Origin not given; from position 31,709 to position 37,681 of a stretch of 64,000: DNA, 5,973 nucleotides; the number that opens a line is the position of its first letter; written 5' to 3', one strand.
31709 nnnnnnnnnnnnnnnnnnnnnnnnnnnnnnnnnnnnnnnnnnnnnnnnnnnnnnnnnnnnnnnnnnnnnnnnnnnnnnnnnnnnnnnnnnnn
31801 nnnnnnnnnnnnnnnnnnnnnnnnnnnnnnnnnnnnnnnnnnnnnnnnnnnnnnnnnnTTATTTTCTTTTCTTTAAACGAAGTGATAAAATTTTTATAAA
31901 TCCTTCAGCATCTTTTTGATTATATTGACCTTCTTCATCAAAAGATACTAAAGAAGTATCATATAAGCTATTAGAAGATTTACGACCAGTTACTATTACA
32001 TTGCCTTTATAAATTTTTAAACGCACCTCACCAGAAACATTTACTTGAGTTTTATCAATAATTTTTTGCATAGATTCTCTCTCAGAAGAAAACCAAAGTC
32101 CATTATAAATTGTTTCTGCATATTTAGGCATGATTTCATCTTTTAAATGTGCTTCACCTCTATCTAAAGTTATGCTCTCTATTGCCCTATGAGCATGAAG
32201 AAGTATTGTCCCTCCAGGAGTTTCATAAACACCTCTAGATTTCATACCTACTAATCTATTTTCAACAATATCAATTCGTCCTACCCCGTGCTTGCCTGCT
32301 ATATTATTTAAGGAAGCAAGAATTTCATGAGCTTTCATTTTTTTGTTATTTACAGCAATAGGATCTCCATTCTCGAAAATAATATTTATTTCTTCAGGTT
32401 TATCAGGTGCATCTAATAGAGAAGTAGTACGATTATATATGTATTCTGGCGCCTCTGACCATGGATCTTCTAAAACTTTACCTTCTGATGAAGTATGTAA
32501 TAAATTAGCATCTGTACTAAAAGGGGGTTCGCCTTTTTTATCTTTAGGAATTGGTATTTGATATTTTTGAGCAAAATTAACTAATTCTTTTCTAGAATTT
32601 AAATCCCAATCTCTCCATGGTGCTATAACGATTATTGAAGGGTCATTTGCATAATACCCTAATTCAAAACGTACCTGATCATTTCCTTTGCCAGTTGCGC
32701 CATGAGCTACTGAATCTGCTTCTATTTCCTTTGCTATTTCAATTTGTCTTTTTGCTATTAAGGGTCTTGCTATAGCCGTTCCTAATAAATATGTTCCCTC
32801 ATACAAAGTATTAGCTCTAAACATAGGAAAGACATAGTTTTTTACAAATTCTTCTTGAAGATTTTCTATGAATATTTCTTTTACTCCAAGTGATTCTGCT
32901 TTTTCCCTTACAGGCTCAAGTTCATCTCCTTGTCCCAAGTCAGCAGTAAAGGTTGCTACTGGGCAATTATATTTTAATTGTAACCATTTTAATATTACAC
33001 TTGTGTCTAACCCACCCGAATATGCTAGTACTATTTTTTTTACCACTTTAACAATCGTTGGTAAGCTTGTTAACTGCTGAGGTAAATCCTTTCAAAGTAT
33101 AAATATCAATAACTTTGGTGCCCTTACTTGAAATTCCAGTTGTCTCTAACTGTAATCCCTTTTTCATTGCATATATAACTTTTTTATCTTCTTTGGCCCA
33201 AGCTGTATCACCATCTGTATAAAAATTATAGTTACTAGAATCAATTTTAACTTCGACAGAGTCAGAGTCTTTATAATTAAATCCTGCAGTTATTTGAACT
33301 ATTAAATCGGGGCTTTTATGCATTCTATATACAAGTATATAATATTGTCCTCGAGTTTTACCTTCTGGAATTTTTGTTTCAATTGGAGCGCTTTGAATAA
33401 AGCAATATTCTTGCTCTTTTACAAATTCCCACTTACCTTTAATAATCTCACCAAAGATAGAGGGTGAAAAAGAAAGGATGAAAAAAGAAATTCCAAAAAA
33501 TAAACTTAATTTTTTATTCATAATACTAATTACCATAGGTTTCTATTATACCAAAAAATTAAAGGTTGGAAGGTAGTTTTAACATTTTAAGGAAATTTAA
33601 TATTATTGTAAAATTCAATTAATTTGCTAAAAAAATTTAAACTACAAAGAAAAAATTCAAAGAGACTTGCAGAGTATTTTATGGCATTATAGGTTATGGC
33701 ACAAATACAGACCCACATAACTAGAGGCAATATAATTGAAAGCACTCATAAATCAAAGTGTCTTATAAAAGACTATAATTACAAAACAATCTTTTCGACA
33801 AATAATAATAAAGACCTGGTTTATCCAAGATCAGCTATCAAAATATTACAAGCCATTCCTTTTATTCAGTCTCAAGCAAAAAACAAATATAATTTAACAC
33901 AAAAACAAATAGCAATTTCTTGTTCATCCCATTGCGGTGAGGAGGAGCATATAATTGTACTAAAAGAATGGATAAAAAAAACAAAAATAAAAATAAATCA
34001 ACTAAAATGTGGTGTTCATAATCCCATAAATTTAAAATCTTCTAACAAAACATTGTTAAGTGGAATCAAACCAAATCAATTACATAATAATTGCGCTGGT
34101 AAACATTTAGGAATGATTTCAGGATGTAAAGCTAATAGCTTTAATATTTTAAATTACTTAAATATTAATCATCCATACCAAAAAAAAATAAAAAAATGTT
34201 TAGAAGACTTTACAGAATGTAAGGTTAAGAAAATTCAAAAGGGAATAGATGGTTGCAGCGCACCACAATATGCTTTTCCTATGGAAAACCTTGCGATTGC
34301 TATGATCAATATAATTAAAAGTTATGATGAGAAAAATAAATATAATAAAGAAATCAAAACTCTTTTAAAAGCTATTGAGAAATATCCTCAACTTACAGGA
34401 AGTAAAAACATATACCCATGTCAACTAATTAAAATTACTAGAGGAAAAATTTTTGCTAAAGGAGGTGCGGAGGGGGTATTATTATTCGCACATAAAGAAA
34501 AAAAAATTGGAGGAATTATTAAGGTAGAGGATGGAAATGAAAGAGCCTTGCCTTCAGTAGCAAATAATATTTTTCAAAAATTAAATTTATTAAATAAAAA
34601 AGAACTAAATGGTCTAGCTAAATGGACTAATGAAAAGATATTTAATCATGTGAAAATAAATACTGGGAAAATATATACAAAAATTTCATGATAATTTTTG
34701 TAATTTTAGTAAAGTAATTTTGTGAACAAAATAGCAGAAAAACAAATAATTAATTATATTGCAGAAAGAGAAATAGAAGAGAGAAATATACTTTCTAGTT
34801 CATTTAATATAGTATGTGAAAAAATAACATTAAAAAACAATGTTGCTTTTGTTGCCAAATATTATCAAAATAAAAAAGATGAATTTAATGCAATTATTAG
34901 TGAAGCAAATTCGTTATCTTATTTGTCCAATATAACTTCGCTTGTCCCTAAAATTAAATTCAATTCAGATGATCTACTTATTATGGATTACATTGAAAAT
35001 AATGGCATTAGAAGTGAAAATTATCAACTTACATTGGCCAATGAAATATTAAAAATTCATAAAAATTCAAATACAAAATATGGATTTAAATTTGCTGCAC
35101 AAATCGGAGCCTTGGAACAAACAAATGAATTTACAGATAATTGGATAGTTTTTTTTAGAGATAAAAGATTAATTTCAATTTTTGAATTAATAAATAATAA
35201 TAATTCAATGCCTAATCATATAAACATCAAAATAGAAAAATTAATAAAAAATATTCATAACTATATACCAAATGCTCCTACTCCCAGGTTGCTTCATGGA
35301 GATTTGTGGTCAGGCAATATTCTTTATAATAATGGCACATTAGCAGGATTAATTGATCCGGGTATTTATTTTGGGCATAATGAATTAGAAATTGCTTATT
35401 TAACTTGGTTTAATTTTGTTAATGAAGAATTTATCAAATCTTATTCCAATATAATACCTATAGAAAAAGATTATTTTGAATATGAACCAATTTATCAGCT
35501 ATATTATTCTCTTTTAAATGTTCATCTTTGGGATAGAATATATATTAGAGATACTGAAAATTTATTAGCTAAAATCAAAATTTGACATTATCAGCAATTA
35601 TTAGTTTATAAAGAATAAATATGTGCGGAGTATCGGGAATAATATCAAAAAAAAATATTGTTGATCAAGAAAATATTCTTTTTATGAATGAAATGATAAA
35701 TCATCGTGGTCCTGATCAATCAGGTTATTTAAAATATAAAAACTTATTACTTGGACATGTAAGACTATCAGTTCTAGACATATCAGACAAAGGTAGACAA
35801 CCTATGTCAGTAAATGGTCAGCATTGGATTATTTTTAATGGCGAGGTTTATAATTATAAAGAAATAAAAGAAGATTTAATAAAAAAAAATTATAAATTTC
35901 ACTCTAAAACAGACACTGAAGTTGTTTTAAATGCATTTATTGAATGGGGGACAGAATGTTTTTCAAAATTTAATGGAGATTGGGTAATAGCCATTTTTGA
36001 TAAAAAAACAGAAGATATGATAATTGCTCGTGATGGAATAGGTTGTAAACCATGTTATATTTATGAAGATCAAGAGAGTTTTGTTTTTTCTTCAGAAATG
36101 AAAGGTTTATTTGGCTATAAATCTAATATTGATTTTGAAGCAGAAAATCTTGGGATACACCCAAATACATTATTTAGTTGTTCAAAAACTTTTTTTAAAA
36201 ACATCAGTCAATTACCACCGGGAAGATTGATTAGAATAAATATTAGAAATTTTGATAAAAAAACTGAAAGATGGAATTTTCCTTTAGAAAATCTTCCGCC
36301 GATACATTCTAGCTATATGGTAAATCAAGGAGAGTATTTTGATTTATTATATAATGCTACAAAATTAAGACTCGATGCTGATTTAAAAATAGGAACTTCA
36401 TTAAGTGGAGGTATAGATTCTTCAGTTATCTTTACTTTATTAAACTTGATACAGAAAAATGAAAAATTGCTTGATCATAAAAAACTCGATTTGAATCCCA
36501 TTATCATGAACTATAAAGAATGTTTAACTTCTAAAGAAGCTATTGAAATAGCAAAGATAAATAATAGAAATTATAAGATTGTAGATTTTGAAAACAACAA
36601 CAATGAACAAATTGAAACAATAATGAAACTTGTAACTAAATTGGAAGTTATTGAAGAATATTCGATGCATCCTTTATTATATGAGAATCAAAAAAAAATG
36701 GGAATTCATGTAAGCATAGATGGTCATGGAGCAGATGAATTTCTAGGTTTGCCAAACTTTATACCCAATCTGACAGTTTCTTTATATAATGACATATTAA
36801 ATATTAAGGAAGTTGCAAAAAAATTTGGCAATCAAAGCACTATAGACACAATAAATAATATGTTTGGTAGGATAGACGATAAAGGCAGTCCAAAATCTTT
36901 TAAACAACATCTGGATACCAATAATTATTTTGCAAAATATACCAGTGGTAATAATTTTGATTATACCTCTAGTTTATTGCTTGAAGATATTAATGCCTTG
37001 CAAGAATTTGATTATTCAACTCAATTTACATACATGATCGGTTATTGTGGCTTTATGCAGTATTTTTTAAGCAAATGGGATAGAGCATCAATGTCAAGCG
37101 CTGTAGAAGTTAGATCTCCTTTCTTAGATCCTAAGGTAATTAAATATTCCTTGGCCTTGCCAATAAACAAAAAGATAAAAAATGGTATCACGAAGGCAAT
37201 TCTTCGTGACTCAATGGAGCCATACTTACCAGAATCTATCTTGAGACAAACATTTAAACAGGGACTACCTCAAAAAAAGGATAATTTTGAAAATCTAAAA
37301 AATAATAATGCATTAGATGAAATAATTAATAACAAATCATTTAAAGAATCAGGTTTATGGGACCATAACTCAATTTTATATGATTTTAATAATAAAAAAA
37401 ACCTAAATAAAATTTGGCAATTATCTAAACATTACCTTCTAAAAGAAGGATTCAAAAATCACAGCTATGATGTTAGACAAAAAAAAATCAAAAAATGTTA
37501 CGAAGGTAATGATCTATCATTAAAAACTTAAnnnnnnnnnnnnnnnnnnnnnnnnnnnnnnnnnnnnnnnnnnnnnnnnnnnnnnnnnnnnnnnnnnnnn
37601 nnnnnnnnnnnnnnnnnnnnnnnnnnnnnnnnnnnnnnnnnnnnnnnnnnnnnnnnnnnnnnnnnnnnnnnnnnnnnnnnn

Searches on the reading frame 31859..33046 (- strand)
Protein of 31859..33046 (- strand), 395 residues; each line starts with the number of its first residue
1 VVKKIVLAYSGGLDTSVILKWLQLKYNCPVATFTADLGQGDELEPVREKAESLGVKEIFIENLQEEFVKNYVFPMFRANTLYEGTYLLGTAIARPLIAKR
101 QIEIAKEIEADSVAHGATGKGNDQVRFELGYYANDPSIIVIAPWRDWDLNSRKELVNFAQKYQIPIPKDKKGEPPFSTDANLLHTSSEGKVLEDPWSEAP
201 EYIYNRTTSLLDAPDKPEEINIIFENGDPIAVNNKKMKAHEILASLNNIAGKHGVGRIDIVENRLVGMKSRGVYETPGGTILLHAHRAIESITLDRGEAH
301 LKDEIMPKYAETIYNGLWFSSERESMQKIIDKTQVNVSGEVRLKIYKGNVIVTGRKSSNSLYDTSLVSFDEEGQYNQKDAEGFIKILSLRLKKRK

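Call 18: search_protein_families(library=pfam, proteins=[window:31859-33046:-], max_evalue=0.0001)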
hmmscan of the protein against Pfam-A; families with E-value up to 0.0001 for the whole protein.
window:31859-33046:- (395 aa): 3 families
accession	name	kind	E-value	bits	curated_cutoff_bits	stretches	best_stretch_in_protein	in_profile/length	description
PF20979.2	Arginosuc_syn_C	-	8.3e-85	284.3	27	1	176-393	1-218/219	Arginosuccinate synthase C-terminal domain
PF00764.25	Arginosuc_synth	-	1.2e-60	204.7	27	1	4-165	1-162/162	Arginosuccinate synthase N-terminal HUP domain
PF00733.27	Asn_synthase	-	7.5e-05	23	21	1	10-69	25-86/354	Asparagine synthase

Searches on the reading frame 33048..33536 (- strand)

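Call 18: search_protein_families(library=pfam, proteins=[window:33048-33536:-], max_evalue=0.0001)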
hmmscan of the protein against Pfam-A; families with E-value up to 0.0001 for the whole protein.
window:33048-33536:- (162 aa): 1 family
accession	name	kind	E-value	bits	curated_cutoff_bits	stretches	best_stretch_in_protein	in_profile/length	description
PF06776.18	IalB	-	2e-06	28.4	22.1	1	68-158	34-130/131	Invasion associated locus B (IalB) protein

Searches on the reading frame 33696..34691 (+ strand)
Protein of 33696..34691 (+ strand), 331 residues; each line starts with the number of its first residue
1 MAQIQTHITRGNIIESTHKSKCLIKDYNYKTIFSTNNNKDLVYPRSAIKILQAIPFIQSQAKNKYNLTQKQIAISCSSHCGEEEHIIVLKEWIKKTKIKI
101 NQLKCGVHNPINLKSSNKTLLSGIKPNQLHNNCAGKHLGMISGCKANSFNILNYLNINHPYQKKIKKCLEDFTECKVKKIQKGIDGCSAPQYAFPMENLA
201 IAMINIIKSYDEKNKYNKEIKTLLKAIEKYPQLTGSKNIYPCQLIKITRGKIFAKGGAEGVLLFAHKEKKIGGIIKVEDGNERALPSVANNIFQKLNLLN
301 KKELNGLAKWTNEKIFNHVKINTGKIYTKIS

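Call 18: search_protein_families(library=pfam, proteins=[window:33696-34691:+], max_evalue=0.0001)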
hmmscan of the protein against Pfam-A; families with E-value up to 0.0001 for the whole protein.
window:33696-34691:+ (331 aa): 1 family
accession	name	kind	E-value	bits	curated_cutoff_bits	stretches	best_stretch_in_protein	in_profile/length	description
PF06089.17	Asparaginase_II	-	2.5e-91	306.4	25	1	7-326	2-320/322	L-asparaginase II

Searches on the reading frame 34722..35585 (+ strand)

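Call 18: search_protein_families(library=pfam, proteins=[window:34722-35585:+], max_evalue=0.0001)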
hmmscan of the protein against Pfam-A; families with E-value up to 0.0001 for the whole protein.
window:34722-35585:+ (287 aa): 2 families
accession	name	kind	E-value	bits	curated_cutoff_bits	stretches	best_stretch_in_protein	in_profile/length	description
PF03881.20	Fructosamin_kin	-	9e-48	163.4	22.4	1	50-285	48-285/288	Fructosamine kinase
PF01636.29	APH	-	6.3e-06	26.6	23.2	1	170-213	149-194/239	Phosphotransferase enzyme family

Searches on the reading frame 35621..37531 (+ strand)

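Call 18: search_protein_families(library=pfam, proteins=[window:35621-37531:+], max_evalue=0.0001)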
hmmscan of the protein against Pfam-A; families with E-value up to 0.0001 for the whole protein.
window:35621-37531:+ (636 aa): 3 families
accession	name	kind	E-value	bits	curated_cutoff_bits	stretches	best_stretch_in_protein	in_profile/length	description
PF13537.11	GATase_7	-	4e-38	130.6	25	1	46-163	1-121/123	Glutamine amidotransferase domain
PF00733.27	Asn_synthase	-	8.3e-38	131.4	21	1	241-592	4-331/354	Asparagine synthase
PF13522.11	GATase_6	-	5.9e-36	123.8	27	1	31-159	1-130/130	Glutamine amidotransferase domain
